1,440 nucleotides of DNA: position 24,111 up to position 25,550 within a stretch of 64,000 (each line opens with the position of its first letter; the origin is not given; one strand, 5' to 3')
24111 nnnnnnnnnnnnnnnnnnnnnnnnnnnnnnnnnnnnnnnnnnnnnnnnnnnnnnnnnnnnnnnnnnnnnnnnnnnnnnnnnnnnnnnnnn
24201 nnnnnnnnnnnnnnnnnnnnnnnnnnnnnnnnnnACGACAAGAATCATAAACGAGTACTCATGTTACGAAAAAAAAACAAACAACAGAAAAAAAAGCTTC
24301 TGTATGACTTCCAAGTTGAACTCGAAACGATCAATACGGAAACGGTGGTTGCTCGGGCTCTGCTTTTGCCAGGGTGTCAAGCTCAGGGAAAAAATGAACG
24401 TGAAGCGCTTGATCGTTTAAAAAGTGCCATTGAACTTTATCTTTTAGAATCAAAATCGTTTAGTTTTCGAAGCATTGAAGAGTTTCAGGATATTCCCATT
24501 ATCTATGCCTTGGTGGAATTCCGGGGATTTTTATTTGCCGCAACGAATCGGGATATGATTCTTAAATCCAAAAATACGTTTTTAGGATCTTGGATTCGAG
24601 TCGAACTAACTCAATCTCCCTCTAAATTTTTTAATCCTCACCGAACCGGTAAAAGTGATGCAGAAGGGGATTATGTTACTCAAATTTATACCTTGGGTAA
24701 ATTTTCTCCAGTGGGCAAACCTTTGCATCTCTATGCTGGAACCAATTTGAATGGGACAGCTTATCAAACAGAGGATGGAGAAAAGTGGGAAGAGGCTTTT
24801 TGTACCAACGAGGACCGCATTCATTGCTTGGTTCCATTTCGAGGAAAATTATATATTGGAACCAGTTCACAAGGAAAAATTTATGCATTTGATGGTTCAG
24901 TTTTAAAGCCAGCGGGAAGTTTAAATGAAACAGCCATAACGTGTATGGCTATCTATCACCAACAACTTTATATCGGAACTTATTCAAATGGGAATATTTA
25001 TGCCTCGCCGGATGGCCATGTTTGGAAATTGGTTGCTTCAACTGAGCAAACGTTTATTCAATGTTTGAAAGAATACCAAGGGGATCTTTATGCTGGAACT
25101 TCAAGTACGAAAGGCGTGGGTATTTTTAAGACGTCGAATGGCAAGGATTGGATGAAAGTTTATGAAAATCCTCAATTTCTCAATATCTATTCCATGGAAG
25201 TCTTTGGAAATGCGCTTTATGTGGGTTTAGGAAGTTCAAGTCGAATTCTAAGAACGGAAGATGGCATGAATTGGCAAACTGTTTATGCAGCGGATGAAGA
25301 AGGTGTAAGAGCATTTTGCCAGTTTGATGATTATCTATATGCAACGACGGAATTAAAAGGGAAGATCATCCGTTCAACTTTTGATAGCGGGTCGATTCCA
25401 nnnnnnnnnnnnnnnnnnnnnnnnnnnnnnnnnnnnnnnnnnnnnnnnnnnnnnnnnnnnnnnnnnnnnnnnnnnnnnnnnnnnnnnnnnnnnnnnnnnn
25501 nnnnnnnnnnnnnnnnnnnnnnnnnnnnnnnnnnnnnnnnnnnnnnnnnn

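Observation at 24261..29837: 1,858-aa repeat protein lacking a signal peptide but carrying a HicB-like N-terminus and a sorting-type C-terminal domain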

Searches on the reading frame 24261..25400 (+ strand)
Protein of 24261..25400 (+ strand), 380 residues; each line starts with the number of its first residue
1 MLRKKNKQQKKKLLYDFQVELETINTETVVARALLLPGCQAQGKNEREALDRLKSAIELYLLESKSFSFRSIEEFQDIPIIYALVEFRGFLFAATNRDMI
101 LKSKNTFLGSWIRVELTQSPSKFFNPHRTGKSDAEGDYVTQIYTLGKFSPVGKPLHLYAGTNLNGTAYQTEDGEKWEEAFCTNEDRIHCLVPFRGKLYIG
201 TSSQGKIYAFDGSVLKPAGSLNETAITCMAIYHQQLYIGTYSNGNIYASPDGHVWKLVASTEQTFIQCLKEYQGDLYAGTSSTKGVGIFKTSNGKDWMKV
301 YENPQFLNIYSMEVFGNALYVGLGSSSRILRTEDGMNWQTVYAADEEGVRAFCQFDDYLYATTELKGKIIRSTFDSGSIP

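Call 9: find_homologous_proteins(query=window:24261-25400:+, max_evalue=0.001)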
Query window:24261-25400:+ (380 aa): 151 proteins with E <= 0.001 among 4758 candidates; the best 120 are listed.
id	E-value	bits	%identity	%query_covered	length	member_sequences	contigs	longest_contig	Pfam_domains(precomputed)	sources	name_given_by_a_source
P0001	3.5e-125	436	53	98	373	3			-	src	-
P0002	4.0e-100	353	51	84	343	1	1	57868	PF25852.1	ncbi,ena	-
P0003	5.0e-99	350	54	79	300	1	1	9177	PF25852.1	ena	-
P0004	1.0e-96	342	56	72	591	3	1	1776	PF25852.1,PF00041.28,PF19077.7,PF16656.12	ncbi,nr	ncbi:MAG TPA: fibronectin type III domain-containing protein, partial [bacterium]|nr:fibronectin typ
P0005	9.3e-95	336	49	83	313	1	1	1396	PF25852.1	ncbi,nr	ncbi:MAG TPA: hypothetical protein VN963_11205, partial [bacterium]|nr:hypothetical protein [bacteri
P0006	3.0e-67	245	51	62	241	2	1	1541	-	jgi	jgi:predicted RNase H-like HicB family nuclease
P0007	7.5e-25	106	31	57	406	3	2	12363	PF25852.1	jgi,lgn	-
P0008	2.8e-24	104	30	57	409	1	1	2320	PF25852.1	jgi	jgi:hypothetical protein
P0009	5.4e-24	103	27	55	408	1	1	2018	PF25852.1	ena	-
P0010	1.0e-22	99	29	58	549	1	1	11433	PF25852.1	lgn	-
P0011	1.5e-21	95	27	54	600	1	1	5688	-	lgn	-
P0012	4.9e-21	93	27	52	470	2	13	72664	PF11041.14,PF25210.2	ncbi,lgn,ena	-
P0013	6.3e-20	90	30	45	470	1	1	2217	PF25852.1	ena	-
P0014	1.7e-19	88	25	58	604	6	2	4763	PF25852.1,PF02012.27,PF15902.13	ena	-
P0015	1.1e-18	85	30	52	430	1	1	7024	PF25852.1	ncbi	ncbi:MAG: hypothetical protein ACHQYP_09585 [Nitrospiria bacterium]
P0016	8.7e-17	79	29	52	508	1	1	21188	PF25852.1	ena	-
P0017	8.3e-16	76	28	53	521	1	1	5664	PF25852.1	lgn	-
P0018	1.4e-14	72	31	54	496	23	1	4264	PF25852.1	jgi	-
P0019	5.7e-14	70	26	57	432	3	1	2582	PF25852.1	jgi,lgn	jgi:hypothetical protein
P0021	2.2e-13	68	26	67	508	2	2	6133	PF25852.1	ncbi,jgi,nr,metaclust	ncbi:MAG: hypothetical protein AMJ42_04485 [Deltaproteobacteria bacterium DG_8]|nr:MAG: hypothetical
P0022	2.5e-13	68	30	44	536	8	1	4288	PF25852.1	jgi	-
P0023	3.3e-13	67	28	52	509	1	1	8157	PF25852.1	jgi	jgi:hypothetical protein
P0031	2.1e-12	65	27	53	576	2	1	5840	PF10647.16,PF07494.18,PF15899.12,PF25852.1,PF14870.13,PF13810.13,PF00400.39,PF02012.27,PF15902.13,PF13088.13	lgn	-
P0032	3.0e-12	64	26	47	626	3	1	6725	PF23366.2,PF07494.18,PF25852.1,PF20067.6,PF14870.13,PF02012.27,PF15902.13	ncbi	-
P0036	3.5e-11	61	28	49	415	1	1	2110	PF25852.1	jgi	jgi:hypothetical protein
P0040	4.9e-10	57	27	42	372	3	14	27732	PF25852.1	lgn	-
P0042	7.0e-10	56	29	32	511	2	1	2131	PF10647.16,PF07494.18,PF25852.1,PF14870.13,PF02012.27,PF15902.13,PF13088.13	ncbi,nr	ncbi:MAG: hypothetical protein N2559_15590, partial [Anaerolineae bacterium]|nr:hypothetical protein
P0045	4.2e-9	54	26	41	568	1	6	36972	PF13385.14,PF25852.1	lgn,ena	-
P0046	1.9e-8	52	27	37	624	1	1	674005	PF07494.18,PF23754.2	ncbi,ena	-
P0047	2.1e-8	52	33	30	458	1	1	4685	PF25852.1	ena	-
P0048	4.1e-8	51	25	49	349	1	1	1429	PF25852.1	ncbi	-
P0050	7.5e-8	50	30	26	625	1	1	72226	PF07494.18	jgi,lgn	jgi:ligand-binding sensor domain-containing protein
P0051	9.6e-8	49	26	50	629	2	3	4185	PF07494.18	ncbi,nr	ncbi:hypothetical protein KKG61_02055 [bacterium]|nr:hypothetical protein [bacterium] MBU1598884.1 h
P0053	1.5e-7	49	31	44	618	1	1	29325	PF07494.18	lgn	-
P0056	2.7e-7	48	30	31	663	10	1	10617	PF25852.1,PF14870.13,PF02012.27,PF15902.13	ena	-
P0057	3.2e-7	48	29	36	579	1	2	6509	PF25852.1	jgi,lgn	jgi:hypothetical protein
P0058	3.5e-7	48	33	24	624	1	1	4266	PF07494.18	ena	-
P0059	4.7e-7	47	33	15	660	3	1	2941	PF07494.18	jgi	jgi:ligand-binding sensor domain-containing protein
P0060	5.0e-7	47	35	19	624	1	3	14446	PF07494.18,PF17005.12,PF13570.14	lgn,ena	-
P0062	7.9e-7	46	29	29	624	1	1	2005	PF07494.18,PF17005.12,PF13570.14,PF24807.2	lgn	-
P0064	8.0e-7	46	24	68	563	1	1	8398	PF13385.14,PF25852.1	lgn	-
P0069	1.3e-6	46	33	25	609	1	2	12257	PF07494.18,PF24807.2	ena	-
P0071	1.4e-6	46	26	49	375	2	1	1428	PF25852.1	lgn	-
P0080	3.8e-6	44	26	73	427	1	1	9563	PF07494.18,PF25852.1,PF02012.27,PF15902.13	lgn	-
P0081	4.0e-6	44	28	40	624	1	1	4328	PF07494.18,PF17005.12,PF13570.14,PF24807.2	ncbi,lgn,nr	ncbi:MAG TPA: two-component regulator propeller domain-containing protein [Pyrinomonadaceae bacteriu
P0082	4.4e-6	44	25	30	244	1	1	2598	PF25852.1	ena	-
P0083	4.5e-6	44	25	36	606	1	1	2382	PF10647.16,PF07494.18,PF25852.1,PF14870.13,PF02012.27,PF15902.13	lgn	-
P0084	4.9e-6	44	26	37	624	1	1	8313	PF07494.18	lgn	-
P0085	5.6e-6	44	34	24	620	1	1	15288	PF07494.18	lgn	-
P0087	6.7e-6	43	36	19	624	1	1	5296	PF07494.18,PF13570.14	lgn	-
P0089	8.1e-6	43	25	59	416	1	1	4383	PF25852.1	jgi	jgi:hypothetical protein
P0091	9.1e-6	43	44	12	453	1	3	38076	PF25852.1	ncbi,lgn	ncbi:MAG: hypothetical protein AB1611_08665 [bacterium]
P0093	1.2e-5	43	29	40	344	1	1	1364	PF25852.1,PF14870.13,PF15902.13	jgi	jgi:hypothetical protein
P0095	1.4e-5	42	22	47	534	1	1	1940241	PF13385.14,PF25852.1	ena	-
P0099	1.6e-5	42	29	24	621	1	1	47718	PF07494.18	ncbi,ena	-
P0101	2.2e-5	42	33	26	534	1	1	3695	PF25852.1,PF07885.23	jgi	jgi:voltage-gated potassium channel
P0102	3.1e-5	41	31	26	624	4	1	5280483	PF07494.18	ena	-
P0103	3.5e-5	41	30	48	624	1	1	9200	PF07494.18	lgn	-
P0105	4.1e-5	41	29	29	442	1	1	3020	PF25852.1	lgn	-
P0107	4.3e-5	41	41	23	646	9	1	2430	PF07494.18,PF15899.12,PF25852.1,PF14870.13,PF14517.13,PF02012.27,PF15902.13,PF13088.13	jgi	-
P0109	4.6e-5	41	31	30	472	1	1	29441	PF25852.1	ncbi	ncbi:MAG: hypothetical protein AB1847_15930 [bacterium]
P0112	5.0e-5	41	24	58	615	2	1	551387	PF25852.1,PF14870.13,PF02012.27,PF15902.13,PF13088.13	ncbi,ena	-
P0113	5.9e-5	40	30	41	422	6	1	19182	PF07494.18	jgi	jgi:uncharacterized membrane protein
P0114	5.9e-5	40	30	55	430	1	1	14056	PF25852.1,PF02012.27,PF15902.13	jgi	jgi:photosystem II stability/assembly factor-like uncharacterized protein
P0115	6.0e-5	40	30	31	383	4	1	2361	PF25852.1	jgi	-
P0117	8.1e-5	40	23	37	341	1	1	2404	PF03478.25,PF25852.1,PF25171.2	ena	-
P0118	1.1e-4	39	28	37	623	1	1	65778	PF07494.18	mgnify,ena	mgnify:CR=1 FL=1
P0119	1.1e-4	39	29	28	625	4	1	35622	PF07494.18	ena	-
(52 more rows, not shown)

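Call 13: find_encoding_contigs(protein=P0002, flank=10000, max_places=3)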
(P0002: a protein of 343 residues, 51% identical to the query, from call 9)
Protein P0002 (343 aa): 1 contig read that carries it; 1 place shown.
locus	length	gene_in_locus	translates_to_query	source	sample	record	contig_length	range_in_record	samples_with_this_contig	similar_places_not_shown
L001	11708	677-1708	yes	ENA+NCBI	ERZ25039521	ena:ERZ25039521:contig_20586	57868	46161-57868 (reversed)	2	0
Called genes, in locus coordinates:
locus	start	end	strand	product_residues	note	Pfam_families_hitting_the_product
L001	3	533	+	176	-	?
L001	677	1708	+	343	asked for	PF25852:DUF6242_C (faint)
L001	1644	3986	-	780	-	-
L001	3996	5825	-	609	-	PF00005:ABC_tran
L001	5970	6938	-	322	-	PF09084:NMT1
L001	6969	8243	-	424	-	PF01425:Amidase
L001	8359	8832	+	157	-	PF00383:dCMP_cyt_deam_1, PF14437:MafB19-deam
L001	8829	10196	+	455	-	PF01565:FAD_binding_4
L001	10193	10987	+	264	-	PF02633:Creatininase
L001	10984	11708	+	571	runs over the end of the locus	PF02129:Peptidase_S15, PF12146:Hydrolase_4 (faint), PF08530:PepX_C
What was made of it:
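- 24465..25385 (+): Seven-blade beta-propeller, residues about 69-375, with the repeated motif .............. Strand 69-74 probably closes the last blade (inferred). Relatives carry precomputed PF25852 DUF6242_C (calls 9, 13).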

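Call 17: find_related_loci(query=A1, collection=genome_contigs, flank=10000)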
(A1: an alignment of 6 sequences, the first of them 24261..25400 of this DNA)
Query A1 (380 aa) in genome_contigs; peptide patterns used: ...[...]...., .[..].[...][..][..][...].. (x = any residue, [..] = any of these).
83 stretches matched a pattern; 26 encode a relative of the query (tblastn E <= 1e-3); 26 distinct loci.
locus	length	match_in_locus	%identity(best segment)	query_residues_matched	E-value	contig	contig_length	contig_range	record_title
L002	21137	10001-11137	56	1-380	2e-141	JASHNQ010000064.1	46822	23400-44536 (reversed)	MAG: candidate division FCPU426 bacterium isolate JOPF001 JOPF_AWAY_contig_898872, whole genome shotgun sequence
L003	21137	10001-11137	55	1-380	3e-141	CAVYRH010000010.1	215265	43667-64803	MAG: uncultured proteobacterium isolate MFD05512.bin.1.167 genome assembly, contig: contig_29351, whole genome shotgun s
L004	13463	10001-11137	54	1-380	2e-141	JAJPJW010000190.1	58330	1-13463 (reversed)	MAG: Proteobacteria bacterium isolate Centralia_MAG_561 k107_11831784, whole genome shotgun sequence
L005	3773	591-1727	54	1-380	5e-139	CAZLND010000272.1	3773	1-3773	MAG TPA_asm: uncultured bacterium isolate binchicken_co50_333 genome assembly, contig: NODE_39463_length_3773_cov_4.1379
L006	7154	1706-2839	52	1-380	2e-135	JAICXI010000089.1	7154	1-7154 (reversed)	MAG: bacterium isolate LS_FP_2_bin.106 k141_5555474_length_7154_cov_7.0000, whole genome shotgun sequence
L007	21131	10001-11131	54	3-380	1e-134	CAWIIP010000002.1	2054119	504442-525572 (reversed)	MAG: uncultured proteobacterium isolate MFD09286.bin.2.44 genome assembly, contig: contig_44388, whole genome shotgun se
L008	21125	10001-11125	52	4-380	5e-128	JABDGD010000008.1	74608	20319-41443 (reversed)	MAG: Candidatus Firestonebacteria bacterium isolate BWOrgHeat_Nextera36_MAG1 3300020999.a:Ga0206920_1014, whole genome s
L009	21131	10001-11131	51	2-380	4e-128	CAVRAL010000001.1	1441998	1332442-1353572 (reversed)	MAG: candidate division FCPU426 bacterium isolate MFD04540.bin.1.40 genome assembly, contig: contig_10297, whole genome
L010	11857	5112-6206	51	15-380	2e-127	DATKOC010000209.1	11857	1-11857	MAG TPA_asm: bacterium isolate SMAG_U14754 k141_1890438, whole genome shotgun sequence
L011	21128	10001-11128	50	2-380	8e-127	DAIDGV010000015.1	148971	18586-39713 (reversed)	MAG TPA_asm: candidate division FCPU426 bacterium isolate clean3 k141_1517694, whole genome shotgun sequence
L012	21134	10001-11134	51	2-380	5e-127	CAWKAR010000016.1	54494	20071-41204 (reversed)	MAG: candidate division FCPU426 bacterium isolate MFD03726.bin.1.149 genome assembly, contig: contig_32031, whole genome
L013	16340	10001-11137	50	1-380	1e-126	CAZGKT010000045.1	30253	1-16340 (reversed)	MAG TPA_asm: uncultured bacterium isolate binchicken_co162_638 genome assembly, contig: NODE_3067_length_30253_cov_9.185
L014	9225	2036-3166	52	3-380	9e-126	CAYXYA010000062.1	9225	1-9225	MAG TPA_asm: uncultured bacterium isolate SRP269290_co5_40 genome assembly, contig: NODE_3125_length_9225_cov_7.355507,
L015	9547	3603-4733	50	2-380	1e-124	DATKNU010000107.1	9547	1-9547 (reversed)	MAG TPA_asm: bacterium isolate SMAG_U14745 k141_4403292, whole genome shotgun sequence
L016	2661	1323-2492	48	5-380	2e-128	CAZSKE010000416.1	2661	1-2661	MAG TPA_asm: uncultured bacterium isolate SRP192927_co7_443 genome assembly, contig: NODE_108426_length_2661_cov_3.85648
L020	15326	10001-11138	52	1-380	3e-113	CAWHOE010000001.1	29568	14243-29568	MAG: candidate division FCPU426 bacterium isolate MFD01223.bin.2.21 genome assembly, contig: contig_100250, whole genome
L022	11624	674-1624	51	1-369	3e-105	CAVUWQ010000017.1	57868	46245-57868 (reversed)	MAG: uncultured Acidobacteriaceae bacterium isolate MFD04540.bin.1.109 genome assembly, contig: contig_20586, whole geno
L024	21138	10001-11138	55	1-380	2e-112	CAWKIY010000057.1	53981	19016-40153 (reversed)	MAG: candidate division FCPU426 bacterium isolate MFD04540.bin.2.61 genome assembly, contig: contig_44590, whole genome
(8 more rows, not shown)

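Call 33: predict_structure(alignment_id=A1)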
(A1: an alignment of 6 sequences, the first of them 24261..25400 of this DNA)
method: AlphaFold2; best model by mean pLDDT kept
length: 380 residues; sequences in the alignment: 6
mean_pLDDT: 80.2   pTM: 0.75
mean pLDDT of the five models: 80.2, 79.2, 76.3, 72.8, 72.2
residues with pLDDT >= 90: 187; 70-90: 89; 50-70: 61; < 50: 43
segments of 3 or more residues with pLDDT < 50: 1-16, 61-65, 124-137, 377-380
pLDDT, mean of each block of 10 residues (from residue 1): 35 48 51 56 61 57 57 86 93 92 73 81 46 49 95 95 92 93 92 96 90 93 92 96 94 94 94 97 92 95 90 93 84 90 75 90 87 55
secondary structure, 60 per line:
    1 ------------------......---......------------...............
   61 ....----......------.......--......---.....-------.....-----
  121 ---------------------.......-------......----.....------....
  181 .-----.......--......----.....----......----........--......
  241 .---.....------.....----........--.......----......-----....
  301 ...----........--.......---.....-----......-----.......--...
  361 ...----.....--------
elements in order: E19-24 E28-33 H46-64 E69-74 E81-87 E90-95 E99-103 E111-115 E142-148 E156-161 E166-170 E177-181 E187-193 E196-201 E206-210 E215-220 E225-232 E235-241 E245-249 E256-260 E265-272 E275-281 E286-291 E297-303 E308-315 E318-324 E328-332 E338-343 E349-355 E358-363 E368-372
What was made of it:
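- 24261..24308 (+): Lys-rich N-terminal tail, residues 1-16 (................), predicted disordered. K4 and K11 are invariant among the close relatives in alignment A1. pLDDT is below 50 for residues 1-16 in the 380-residue model (call 33).
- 24465..25385 (+): The AF2 model has pLDDT above 90 over most of the propeller, with 27 strands (81-372) plus strand 69-74 making seven four-strand blades (call 33).
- On HicB family type II antitoxin (HicAB system): Residues 69 onward form a propeller (call 33).
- Checked: The propeller has 7 blades, not 5-6 (call 33).
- The velcro role of strand 69-74 was not checked on coordinates (call 33). It is leaderless with a disordered N-terminal tail (call 33).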

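Call 55: fold_search(model_id=the predicted structure, library=pdb)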
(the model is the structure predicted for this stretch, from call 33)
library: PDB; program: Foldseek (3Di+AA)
matches with E <= 10: 1597; with E <= 0.001: 1026
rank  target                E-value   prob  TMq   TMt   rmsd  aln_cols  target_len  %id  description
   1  6wnx_G                1.0e-09  1.00  0.57  0.54  12.2       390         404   10  FBXW11-SKP1 in complex with a pSer33/pSer37 Beta-Catenin peptide (released 2020-05-06)
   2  6g6m                  1.6e-09  1.00  0.52  0.61   8.2       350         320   11  Crystal structure of the computationally designed Tako8 protein in P42212 (released 2018-11-28)
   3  6wnx_A                1.7e-09  1.00  0.59  0.55   8.4       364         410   11  FBXW11-SKP1 in complex with a pSer33/pSer37 Beta-Catenin peptide (released 2020-05-06)
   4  6g6n_A                1.8e-09  1.00  0.54  0.62   5.6       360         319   10  Crystal structure of the computationally designed Tako8 protein in C2 (released 2018-11-28)
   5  6g6o_A                1.8e-09  1.00  0.50  0.58   5.9       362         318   12  Crystal structure of the computationally designed Ika8 protein: crystal packing No.1 in P63 (released 2018-11-28)
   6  6y7o_A                2.4e-09  1.00  0.51  0.59   5.6       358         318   10  The complex between the eight-bladed symmetrical designer protein Tako8 and the silicotungstic acid Keggin (STA) (released 2020-12-16)
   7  9t8y_A                3.0e-09  1.00  0.61  0.65   8.1       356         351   10  Crystal structure of beta-TrCP bound by monophosphorylated NRF2 degron peptide. (released 2026-04-08)
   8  6wnx_D                3.8e-09  1.00  0.59  0.56   8.5       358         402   10  FBXW11-SKP1 in complex with a pSer33/pSer37 Beta-Catenin peptide (released 2020-05-06)
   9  6pbg                  4.1e-09  1.00  0.56  0.68   4.7       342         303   10  Crystal structure of WD-repeat domain of human coatomer subunit Alpha (COPA) (released 2019-06-26)
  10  9t9w_A                5.0e-09  1.00  0.58  0.61   5.1       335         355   10  Crystal structure of beta-TrCP bound by diphosphorylated I-kappa-B-alpha degron peptide (released 2026-04-08)
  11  8iyj_e                5.2e-09  1.00  0.57  0.37   3.9       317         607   10  Cryo-EM structure of the 48-nm repeat doublet microtubule from mouse sperm (released 2023-07-05)
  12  6y7n_A                5.8e-09  1.00  0.53  0.61  11.0       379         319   10  The crystal structure of the eight-bladed symmetrical designer protein Tako8 in the presence of tellurotungstic Anders (released 2020-12-16)
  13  2z2p_A                6.3e-09  1.00  0.66  0.84   2.8       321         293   12  Crystal Structure of catalytically inactive H270A virginiamycin B lyase from Staphylococcus aureus with Quinupristin (released 2007-06-19)
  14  4imm_B                6.3e-09  1.00  0.49  0.56   5.5       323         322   14  The crystal structure of BamB from Moraxella catarrhalis (released 2014-03-26)
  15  6g6n_B                6.7e-09  1.00  0.53  0.62   5.1       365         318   10  Crystal structure of the computationally designed Tako8 protein in C2 (released 2018-11-28)
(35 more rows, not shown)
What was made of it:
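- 24465..25385 (+): Foldseek finds generic 7/8-blade propellers; the best target TM-score is 0.84 to virginiamycin B lyase, with Ycf48 and BamB also matched (call 55).
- Closest known: DUF6242 / Ycf48-like / Reg_prop-type bacterial beta-propellers. Same: Relatives carry PF25852 or PF07494 (calls 9, 33, 55).
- Propeller: calls 33, 55.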
